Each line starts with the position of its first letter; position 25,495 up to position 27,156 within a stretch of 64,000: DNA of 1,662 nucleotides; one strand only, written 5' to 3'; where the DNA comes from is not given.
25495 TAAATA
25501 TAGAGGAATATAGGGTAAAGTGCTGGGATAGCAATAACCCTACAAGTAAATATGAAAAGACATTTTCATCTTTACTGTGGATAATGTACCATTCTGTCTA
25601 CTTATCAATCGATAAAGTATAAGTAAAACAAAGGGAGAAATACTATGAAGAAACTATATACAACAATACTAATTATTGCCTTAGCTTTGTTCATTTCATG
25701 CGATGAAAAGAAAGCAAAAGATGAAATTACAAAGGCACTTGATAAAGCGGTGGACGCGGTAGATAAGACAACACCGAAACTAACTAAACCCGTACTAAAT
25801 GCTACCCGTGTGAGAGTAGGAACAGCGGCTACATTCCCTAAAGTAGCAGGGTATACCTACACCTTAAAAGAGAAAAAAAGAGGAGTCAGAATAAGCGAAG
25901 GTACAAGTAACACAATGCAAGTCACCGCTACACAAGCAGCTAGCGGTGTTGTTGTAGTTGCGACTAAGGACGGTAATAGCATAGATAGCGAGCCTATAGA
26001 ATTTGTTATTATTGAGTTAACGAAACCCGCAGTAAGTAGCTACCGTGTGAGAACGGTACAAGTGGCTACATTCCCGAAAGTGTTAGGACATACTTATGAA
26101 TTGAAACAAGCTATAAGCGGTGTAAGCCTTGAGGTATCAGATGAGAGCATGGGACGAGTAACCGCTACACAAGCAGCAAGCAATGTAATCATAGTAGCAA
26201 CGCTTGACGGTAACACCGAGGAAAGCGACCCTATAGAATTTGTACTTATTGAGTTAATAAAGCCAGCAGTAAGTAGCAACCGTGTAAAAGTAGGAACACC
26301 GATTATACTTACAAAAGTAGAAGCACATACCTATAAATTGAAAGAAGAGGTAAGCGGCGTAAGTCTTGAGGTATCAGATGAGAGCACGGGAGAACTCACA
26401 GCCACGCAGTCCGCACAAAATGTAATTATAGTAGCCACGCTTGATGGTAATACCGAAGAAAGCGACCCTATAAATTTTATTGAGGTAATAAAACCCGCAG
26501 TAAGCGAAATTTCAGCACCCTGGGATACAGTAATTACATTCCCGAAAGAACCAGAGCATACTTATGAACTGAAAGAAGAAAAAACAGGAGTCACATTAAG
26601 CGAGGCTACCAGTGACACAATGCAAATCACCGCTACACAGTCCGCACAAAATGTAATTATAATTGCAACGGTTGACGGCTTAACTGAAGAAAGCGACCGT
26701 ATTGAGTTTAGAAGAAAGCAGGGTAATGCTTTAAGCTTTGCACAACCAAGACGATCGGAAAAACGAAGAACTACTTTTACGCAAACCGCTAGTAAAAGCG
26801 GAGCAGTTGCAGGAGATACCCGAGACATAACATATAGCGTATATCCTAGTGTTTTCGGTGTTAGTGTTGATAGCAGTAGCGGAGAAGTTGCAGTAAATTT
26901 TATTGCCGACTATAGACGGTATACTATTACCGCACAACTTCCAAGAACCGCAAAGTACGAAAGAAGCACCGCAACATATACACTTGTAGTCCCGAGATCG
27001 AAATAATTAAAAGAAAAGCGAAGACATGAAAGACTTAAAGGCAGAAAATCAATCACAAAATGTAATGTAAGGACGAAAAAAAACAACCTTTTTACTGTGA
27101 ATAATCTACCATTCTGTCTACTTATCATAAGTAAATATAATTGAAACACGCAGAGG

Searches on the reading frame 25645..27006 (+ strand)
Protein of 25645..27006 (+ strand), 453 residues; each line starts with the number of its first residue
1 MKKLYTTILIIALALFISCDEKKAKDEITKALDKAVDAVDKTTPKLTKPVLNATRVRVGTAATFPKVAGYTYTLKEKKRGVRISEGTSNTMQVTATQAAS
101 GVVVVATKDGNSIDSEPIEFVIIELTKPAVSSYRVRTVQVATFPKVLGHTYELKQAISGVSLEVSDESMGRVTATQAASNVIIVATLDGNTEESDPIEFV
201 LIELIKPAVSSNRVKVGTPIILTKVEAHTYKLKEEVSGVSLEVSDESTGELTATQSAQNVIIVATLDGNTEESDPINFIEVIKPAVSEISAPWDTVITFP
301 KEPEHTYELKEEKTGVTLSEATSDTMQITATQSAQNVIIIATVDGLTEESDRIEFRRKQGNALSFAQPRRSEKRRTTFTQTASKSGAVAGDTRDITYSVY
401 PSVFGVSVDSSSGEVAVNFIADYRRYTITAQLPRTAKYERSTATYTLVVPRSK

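Call 12: search_protein_families(library=pfam, proteins=[window:25645-27006:+], max_evalue=0.1)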
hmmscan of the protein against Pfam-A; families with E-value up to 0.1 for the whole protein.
window:25645-27006:+ (453 aa): 4 families
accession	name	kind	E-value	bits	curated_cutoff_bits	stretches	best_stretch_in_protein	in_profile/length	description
PF12892.13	FctA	-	7.9e-05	23.8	22.1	1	48-120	52-115/120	Spy0128-like isopeptide containing domain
PF21595.3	CCL2-like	-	0.0045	17.5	27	1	67-110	79-121/127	CCL2 lectin-like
PF14013.11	MT0933_antitox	-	0.02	15.5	27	1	22-43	9-30/49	MT0933-like antitoxin protein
PF19091.5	DUF5779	-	0.027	14.9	29.5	0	249-280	13-44/96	Family of unknown function (DUF5779)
